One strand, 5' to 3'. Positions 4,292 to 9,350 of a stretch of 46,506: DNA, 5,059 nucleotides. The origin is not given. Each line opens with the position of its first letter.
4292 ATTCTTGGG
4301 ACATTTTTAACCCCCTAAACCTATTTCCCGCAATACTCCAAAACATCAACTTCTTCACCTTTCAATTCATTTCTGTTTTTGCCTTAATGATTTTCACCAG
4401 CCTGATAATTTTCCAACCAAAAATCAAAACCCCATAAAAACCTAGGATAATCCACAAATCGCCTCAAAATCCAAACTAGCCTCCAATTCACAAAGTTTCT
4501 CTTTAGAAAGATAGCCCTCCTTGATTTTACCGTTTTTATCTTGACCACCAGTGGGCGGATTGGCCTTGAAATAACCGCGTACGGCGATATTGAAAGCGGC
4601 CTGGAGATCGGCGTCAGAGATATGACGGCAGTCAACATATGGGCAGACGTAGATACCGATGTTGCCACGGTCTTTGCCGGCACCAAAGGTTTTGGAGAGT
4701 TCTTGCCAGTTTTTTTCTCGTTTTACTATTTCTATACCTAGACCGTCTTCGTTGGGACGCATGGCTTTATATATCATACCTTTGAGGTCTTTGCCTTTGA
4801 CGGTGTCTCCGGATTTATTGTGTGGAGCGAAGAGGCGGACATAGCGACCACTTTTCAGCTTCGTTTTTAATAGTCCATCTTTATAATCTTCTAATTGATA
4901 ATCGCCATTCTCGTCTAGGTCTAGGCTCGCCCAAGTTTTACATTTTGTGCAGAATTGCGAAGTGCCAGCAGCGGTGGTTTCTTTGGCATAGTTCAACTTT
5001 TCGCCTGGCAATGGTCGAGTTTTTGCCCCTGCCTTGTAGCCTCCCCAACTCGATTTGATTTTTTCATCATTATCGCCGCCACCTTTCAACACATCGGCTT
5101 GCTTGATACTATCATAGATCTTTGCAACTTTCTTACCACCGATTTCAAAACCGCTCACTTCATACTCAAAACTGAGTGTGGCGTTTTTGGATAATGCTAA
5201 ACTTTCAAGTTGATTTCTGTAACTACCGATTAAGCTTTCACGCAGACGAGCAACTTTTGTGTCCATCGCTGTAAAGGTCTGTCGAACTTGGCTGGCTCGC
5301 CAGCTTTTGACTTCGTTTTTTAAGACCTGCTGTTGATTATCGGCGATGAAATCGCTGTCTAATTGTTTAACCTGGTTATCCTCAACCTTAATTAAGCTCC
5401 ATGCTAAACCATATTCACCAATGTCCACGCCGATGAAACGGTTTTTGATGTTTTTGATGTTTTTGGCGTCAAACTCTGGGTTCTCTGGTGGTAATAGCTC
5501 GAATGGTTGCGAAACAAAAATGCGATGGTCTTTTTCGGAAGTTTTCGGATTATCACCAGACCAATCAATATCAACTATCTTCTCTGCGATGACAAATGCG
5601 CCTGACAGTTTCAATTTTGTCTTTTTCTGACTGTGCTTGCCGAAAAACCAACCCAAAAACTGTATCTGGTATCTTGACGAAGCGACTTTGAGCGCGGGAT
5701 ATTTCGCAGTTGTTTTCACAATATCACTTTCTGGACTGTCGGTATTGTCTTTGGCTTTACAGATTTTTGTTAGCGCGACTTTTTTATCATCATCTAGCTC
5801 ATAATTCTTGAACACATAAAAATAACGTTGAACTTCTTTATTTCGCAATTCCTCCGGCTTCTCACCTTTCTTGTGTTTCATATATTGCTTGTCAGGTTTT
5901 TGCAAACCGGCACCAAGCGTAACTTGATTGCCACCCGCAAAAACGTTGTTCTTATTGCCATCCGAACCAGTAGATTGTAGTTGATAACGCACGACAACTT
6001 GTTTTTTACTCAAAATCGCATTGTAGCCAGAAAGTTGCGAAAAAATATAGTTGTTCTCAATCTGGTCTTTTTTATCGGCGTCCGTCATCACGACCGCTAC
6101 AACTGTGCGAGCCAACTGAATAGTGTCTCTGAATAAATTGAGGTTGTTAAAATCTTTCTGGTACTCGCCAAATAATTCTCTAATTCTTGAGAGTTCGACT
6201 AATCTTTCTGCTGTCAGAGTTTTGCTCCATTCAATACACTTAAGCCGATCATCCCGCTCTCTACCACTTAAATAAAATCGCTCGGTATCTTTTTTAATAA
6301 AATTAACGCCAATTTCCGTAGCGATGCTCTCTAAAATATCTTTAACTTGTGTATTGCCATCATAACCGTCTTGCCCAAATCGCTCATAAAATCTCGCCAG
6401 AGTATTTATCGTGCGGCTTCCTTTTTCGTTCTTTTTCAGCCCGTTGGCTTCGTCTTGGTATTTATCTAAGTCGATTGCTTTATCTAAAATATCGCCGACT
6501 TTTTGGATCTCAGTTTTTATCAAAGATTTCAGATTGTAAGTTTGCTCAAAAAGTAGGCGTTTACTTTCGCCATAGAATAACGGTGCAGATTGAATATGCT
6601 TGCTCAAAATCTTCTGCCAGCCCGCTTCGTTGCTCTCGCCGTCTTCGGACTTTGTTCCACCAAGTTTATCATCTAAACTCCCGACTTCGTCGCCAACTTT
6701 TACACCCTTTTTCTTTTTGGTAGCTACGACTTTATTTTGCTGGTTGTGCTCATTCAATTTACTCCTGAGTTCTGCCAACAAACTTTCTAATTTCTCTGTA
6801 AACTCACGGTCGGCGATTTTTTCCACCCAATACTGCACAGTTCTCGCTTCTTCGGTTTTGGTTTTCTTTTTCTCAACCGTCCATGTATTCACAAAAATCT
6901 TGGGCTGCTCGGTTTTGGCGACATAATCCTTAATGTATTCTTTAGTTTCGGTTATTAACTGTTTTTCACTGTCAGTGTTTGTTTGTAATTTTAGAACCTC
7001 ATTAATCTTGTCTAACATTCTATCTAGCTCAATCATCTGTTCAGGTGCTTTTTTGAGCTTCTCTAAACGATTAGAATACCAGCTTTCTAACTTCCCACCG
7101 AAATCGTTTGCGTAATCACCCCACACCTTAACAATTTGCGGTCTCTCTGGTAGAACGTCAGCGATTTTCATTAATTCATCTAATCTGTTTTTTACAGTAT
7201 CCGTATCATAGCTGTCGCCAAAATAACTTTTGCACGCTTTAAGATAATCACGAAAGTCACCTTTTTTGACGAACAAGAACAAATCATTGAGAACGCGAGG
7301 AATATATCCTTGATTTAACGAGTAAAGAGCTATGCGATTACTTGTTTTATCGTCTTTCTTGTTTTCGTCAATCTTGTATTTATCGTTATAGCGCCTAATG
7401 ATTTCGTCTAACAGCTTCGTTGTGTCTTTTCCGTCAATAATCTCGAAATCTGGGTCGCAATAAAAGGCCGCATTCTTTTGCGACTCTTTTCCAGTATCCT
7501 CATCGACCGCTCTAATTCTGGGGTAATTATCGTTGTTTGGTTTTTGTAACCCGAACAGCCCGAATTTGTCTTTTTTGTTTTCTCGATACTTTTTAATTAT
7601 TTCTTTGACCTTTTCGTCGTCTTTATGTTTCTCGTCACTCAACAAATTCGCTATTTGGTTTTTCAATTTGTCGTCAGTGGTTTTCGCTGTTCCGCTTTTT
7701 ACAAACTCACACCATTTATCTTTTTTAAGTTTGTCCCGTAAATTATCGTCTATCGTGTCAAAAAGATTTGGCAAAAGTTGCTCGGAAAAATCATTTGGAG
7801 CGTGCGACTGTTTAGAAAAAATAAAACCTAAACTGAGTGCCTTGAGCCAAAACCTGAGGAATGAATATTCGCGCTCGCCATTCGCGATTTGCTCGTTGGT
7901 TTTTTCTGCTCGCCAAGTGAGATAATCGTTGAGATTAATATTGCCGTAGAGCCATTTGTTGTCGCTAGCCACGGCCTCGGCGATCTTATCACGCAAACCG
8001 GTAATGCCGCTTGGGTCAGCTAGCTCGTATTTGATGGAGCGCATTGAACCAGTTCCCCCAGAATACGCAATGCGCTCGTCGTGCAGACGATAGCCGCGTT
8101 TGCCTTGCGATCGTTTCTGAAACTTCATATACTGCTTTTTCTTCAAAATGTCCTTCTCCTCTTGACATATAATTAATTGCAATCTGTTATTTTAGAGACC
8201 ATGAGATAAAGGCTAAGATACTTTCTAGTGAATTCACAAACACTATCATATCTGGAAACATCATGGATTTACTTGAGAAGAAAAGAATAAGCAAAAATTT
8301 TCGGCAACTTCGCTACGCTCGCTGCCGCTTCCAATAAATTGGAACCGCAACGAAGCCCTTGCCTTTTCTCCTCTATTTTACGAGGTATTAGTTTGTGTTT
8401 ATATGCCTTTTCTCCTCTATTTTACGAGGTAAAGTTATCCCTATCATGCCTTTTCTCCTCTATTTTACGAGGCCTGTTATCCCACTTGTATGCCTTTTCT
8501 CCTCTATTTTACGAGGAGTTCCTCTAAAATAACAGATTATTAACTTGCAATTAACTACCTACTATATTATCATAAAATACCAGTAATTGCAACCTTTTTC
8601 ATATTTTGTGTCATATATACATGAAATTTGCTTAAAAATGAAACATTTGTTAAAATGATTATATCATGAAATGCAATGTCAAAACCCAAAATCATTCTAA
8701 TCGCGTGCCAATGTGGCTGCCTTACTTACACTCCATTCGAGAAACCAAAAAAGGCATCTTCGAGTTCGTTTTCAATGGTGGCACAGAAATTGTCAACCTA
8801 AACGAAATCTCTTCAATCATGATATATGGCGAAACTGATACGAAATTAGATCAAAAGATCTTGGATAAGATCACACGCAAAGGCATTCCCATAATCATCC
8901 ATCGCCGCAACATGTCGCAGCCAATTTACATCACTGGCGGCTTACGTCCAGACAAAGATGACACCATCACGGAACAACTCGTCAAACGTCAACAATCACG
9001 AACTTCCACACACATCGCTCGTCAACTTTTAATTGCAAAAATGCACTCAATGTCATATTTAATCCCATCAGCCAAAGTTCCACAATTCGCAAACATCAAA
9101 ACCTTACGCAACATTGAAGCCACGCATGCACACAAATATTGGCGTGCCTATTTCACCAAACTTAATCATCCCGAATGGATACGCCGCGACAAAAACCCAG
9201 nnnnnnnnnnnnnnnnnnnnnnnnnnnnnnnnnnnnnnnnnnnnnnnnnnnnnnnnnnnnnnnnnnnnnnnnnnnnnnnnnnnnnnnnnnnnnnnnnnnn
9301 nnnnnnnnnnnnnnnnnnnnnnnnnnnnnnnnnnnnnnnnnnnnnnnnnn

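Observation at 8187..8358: Inverted partial repeat (anti-repeat) and hairpins between effector and array: candidate scoutRNA/tracr-like RNA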

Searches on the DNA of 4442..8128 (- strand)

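Call 37: build_rna_model(alignment_id=A5, structure=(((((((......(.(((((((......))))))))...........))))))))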
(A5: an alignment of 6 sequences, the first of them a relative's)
Model R1 built from alignment A5 (6 sequences, 54 columns); structure: as given.
model positions 51; base pairs 15; branch points 0; effective number of sequences 6; information 0.905 bits per position. Calibrated on 0.2 Mb of random sequence (short: E-values are rough).
structure used (alignment columns):
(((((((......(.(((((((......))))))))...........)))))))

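Call 38: search_with_rna_model(model_id=R1, sources=[window, L001, L002, L003, L004, L005, L006, L007, L008, L009, L010, L011, L012, L013, L014, L015, L016, L017, L018, L019, L020, L021, L022, L023, L024, L025, L026, L027, L028, L029, L030, L031, L032, L033, L034, L035, L036, L037, L038, L039, L040, L041, L042, L043, L044, L045, L046, L047, L048, L049, L050, L051, L052, L053, L054, L055, L056, L057, L058, L059, L060, L061, L062, L063, L064], max_evalue=1, show_alignments=0)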
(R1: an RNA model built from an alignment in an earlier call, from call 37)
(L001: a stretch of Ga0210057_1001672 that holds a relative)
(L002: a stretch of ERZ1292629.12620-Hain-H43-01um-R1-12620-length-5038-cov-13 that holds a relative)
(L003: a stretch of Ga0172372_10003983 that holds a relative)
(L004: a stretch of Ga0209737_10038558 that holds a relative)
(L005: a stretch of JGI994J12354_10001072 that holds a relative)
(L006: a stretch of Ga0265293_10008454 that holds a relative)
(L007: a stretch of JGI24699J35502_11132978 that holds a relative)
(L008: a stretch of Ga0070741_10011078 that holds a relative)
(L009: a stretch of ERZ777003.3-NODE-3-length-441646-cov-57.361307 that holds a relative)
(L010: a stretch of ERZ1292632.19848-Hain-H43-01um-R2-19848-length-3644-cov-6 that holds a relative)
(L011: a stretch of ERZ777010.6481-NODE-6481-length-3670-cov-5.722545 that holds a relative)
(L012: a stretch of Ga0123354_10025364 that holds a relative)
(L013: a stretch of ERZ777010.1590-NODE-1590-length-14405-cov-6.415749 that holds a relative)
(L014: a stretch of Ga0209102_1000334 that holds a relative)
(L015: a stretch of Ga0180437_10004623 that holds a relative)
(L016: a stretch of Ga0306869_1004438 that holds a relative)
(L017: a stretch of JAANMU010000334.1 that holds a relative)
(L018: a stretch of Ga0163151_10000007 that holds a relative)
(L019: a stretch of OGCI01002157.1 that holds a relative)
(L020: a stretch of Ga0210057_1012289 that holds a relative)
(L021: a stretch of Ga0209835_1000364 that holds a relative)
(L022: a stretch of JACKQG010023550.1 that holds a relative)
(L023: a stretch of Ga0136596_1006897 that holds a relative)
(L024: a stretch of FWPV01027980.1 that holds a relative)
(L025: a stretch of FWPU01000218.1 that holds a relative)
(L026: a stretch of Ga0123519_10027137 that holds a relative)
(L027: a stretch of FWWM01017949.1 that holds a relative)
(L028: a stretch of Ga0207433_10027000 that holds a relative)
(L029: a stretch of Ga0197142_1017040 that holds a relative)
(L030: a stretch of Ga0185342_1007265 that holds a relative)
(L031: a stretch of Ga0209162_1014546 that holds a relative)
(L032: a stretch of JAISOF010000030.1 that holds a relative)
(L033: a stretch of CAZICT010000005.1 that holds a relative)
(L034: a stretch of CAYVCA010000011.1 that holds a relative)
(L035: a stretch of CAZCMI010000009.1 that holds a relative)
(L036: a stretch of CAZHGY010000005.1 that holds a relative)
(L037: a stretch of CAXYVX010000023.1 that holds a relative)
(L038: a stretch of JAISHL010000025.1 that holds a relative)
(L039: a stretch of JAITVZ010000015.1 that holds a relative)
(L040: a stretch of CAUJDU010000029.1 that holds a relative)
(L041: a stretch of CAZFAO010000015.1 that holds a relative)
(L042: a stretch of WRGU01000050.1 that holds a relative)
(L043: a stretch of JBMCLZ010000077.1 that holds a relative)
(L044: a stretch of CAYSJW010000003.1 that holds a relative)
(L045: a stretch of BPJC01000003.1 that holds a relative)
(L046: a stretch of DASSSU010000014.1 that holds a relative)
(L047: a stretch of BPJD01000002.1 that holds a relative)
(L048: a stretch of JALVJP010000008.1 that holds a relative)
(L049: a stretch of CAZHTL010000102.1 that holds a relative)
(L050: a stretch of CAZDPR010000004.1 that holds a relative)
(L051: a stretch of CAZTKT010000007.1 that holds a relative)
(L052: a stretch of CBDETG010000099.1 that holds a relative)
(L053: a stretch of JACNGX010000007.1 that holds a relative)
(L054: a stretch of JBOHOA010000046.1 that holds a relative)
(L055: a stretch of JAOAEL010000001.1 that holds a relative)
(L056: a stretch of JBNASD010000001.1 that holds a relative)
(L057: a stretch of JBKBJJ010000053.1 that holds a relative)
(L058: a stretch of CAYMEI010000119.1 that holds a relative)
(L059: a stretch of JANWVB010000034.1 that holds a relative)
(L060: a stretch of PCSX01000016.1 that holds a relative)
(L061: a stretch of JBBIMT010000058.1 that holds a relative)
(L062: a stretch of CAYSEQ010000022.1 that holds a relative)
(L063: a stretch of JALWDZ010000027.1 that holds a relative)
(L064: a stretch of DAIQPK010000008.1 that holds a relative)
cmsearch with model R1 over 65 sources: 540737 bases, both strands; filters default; matches with E-value up to 1: 25.
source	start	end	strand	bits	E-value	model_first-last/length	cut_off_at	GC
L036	1304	1356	+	65.6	3.7e-12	1-51/51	no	0.3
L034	3893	3945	+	61.8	3e-11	1-51/51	no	0.32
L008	3884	3934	+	56.5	5.7e-10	1-51/51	no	0.57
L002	464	515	+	53.8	2.6e-09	1-51/51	no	0.35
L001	24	75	+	50.7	1.4e-08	1-51/51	no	0.29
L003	647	698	+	45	3.3e-07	1-51/51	no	0.23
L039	3822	3869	+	39.8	5.6e-06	1-51/51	no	0.48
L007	770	819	+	38.5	1.2e-05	1-51/51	no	0.26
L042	3839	3891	+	37.5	2e-05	1-51/51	no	0.36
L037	445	497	+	35.4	6.4e-05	1-51/51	no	0.4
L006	1850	1897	+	34.3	0.00012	1-51/51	no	0.38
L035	3911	3958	+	34.3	0.00012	1-51/51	no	0.38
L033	399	450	+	33.9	0.00015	1-51/51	no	0.42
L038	442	495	+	32.8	0.00028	1-51/51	no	0.39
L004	782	833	+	31.9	0.00046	1-51/51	no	0.38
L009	3893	3944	+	31.5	0.00055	1-51/51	no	0.46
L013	3893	3944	+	31.5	0.00055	1-51/51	no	0.46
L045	1593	1645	+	31.5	0.00058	1-51/51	no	0.38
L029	189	239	+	27.6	0.0048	1-51/51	no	0.41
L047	3902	3952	+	25.2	0.019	1-51/51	no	0.49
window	8199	8266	-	24.5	0.026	1-51/51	no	0.35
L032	3870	3924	+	22.8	0.069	1-51/51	no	0.35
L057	681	726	+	20.6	0.23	1-51/51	no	0.54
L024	205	252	+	20.4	0.26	1-51/51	no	0.42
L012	3858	3904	+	18.2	0.89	1-51/51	no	0.49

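Call 39: search_with_rna_model(model_id=R1, sources=[L001, L002, L003, L004, L006, L007, L008, L009, L012, L024, L029, L032, L033, L034, L036, L037, L038, L039, L042, L045, L047, L057], max_evalue=1, make_alignment=true)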
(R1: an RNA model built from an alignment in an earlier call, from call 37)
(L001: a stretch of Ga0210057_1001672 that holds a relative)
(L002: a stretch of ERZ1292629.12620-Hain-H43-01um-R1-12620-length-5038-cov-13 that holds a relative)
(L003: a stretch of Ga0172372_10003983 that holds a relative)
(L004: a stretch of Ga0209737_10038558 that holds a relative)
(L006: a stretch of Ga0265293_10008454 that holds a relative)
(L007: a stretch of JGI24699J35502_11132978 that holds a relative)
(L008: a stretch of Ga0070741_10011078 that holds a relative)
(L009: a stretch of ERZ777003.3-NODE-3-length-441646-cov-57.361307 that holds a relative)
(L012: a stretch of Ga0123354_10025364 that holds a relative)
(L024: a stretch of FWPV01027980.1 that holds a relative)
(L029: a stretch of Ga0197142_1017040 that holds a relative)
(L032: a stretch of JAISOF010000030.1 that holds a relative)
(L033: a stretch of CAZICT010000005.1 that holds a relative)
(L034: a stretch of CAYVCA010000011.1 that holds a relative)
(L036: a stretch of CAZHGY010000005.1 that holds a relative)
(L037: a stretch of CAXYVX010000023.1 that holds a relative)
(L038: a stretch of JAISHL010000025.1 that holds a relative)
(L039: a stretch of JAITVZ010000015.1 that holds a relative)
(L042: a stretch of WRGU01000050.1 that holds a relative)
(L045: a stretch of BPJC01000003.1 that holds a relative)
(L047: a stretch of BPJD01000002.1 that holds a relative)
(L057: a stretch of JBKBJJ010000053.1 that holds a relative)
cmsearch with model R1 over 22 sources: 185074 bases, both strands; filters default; matches with E-value up to 1: 23.
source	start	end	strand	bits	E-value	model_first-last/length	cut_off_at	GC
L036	1304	1356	+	65.6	1.3e-12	1-51/51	no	0.3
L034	3893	3945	+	61.8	1e-11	1-51/51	no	0.32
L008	3884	3934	+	56.5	1.9e-10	1-51/51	no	0.57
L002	464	515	+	53.8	8.8e-10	1-51/51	no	0.35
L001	24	75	+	50.7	4.8e-09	1-51/51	no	0.29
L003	647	698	+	45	1.1e-07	1-51/51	no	0.23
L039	3822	3869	+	39.8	1.9e-06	1-51/51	no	0.48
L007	770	819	+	38.5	4e-06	1-51/51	no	0.26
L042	3839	3891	+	37.5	6.8e-06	1-51/51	no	0.36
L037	445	497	+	35.4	2.2e-05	1-51/51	no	0.4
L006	1850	1897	+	34.3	4.2e-05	1-51/51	no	0.38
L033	399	450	+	33.9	5e-05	1-51/51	no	0.42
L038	442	495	+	32.8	9.5e-05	1-51/51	no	0.39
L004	782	833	+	31.9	0.00016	1-51/51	no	0.38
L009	3893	3944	+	31.5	0.00019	1-51/51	no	0.46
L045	1593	1645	+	31.5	0.0002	1-51/51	no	0.38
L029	189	239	+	27.6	0.0016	1-51/51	no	0.41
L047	3902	3952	+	25.2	0.0064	1-51/51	no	0.49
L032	3870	3924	+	22.8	0.024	1-51/51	no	0.35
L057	681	726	+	20.6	0.078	1-51/51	no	0.54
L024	205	252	+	20.4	0.089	1-51/51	no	0.42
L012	3858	3904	+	18.2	0.3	1-51/51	no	0.49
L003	321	352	-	16.3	0.85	1-51/51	no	0.41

Alignment A7: 23 matches aligned to the model, 68 columns, each read 5' to 3' on its own strand. Consensus structure (alignment columns), stored with it:
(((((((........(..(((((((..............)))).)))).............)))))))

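Call 41: build_rna_model(alignment_id=A7)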
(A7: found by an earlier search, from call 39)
Model R2 built from alignment A7 (23 sequences, 68 columns); structure: stored with the alignment.
model positions 52; base pairs 15; branch points 0; effective number of sequences 23; information 0.938 bits per position. Calibrated on 0.2 Mb of random sequence (short: E-values are rough).
structure used (alignment columns):
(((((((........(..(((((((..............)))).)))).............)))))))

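Call 42: search_with_rna_model(model_id=R2, source=window, max_evalue=10, show_alignments=2)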
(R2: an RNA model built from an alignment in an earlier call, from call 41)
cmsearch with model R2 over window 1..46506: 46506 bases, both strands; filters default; matches with E-value up to 10: 2.
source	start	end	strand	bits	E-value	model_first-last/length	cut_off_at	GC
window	8199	8266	-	32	8.2e-06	1-52/52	no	0.35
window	29283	29317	+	13.5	0.69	1-52/52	no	0.43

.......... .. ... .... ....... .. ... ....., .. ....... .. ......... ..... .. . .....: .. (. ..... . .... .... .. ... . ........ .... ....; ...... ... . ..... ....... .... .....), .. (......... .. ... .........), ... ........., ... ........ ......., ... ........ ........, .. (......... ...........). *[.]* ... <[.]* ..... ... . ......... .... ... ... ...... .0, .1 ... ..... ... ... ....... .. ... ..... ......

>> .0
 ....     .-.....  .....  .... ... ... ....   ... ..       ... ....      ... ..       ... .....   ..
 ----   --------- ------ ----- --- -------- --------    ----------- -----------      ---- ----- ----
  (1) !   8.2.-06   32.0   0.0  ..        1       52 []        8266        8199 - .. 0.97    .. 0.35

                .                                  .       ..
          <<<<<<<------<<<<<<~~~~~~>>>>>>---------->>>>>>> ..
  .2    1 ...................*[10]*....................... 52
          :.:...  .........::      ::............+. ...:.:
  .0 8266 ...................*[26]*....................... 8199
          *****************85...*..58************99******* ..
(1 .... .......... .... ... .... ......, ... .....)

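Call 74: search_with_rna_model(model_id=R2, sources=[L065, L066], max_evalue=1, show_alignments=2)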
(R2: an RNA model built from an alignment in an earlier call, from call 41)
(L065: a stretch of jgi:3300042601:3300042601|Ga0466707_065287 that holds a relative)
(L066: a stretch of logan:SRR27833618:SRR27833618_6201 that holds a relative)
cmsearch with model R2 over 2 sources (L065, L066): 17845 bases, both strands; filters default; matches with E-value up to 1: 2.
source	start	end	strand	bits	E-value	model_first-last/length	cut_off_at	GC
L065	2485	2531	+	44.8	1.3e-09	4-49/52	no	0.28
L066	2405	2451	+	29.3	1.6e-05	1-52/52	no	0.43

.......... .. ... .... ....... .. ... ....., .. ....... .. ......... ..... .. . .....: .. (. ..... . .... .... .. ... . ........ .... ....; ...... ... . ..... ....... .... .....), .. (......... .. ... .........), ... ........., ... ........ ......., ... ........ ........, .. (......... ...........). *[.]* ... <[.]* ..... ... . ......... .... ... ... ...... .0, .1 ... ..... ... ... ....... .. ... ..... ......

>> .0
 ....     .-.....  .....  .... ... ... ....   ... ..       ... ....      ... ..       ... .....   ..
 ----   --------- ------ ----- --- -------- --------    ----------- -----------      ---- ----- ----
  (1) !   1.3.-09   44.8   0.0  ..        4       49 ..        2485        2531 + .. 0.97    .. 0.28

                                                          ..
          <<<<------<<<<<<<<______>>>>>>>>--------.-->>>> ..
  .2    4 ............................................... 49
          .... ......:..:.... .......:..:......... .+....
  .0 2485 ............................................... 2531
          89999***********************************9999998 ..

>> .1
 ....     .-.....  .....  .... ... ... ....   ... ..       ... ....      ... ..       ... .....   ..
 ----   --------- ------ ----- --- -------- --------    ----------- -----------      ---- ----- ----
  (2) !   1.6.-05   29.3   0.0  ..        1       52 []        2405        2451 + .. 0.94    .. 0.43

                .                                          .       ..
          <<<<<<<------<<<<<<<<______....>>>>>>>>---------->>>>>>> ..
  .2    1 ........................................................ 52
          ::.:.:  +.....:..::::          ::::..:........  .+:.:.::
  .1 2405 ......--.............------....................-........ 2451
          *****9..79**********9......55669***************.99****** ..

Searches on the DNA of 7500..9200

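Call 5: search_rna_families(source=window, start=7500, end=9200, threshold=evalue, max_evalue=10, show_alignments=3)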
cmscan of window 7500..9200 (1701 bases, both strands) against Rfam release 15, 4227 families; matches with E-value up to 10: 4.
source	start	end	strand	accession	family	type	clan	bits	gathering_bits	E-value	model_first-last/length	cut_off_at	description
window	7743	7813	+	RF00344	snoZ267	Gene; snRNA; snoRNA; CD-box;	-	20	43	1.1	1-73/73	no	Small nucleolar RNA Z267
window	8229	8265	-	RF02182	ST7-AS2_2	Gene; lncRNA;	-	15.3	45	1.3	1-47/47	no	ST7 antisense RNA 2 conserved region 2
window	8450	8510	-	RF01905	HOTAIR_2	Gene; lncRNA;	-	13.3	60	4.3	1-69/69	no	HOTAIR conserved region 2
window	8032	8058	-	RF00023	tmRNA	Gene;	CL00001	6.4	47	6.5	1-374/374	no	transfer-messenger RNA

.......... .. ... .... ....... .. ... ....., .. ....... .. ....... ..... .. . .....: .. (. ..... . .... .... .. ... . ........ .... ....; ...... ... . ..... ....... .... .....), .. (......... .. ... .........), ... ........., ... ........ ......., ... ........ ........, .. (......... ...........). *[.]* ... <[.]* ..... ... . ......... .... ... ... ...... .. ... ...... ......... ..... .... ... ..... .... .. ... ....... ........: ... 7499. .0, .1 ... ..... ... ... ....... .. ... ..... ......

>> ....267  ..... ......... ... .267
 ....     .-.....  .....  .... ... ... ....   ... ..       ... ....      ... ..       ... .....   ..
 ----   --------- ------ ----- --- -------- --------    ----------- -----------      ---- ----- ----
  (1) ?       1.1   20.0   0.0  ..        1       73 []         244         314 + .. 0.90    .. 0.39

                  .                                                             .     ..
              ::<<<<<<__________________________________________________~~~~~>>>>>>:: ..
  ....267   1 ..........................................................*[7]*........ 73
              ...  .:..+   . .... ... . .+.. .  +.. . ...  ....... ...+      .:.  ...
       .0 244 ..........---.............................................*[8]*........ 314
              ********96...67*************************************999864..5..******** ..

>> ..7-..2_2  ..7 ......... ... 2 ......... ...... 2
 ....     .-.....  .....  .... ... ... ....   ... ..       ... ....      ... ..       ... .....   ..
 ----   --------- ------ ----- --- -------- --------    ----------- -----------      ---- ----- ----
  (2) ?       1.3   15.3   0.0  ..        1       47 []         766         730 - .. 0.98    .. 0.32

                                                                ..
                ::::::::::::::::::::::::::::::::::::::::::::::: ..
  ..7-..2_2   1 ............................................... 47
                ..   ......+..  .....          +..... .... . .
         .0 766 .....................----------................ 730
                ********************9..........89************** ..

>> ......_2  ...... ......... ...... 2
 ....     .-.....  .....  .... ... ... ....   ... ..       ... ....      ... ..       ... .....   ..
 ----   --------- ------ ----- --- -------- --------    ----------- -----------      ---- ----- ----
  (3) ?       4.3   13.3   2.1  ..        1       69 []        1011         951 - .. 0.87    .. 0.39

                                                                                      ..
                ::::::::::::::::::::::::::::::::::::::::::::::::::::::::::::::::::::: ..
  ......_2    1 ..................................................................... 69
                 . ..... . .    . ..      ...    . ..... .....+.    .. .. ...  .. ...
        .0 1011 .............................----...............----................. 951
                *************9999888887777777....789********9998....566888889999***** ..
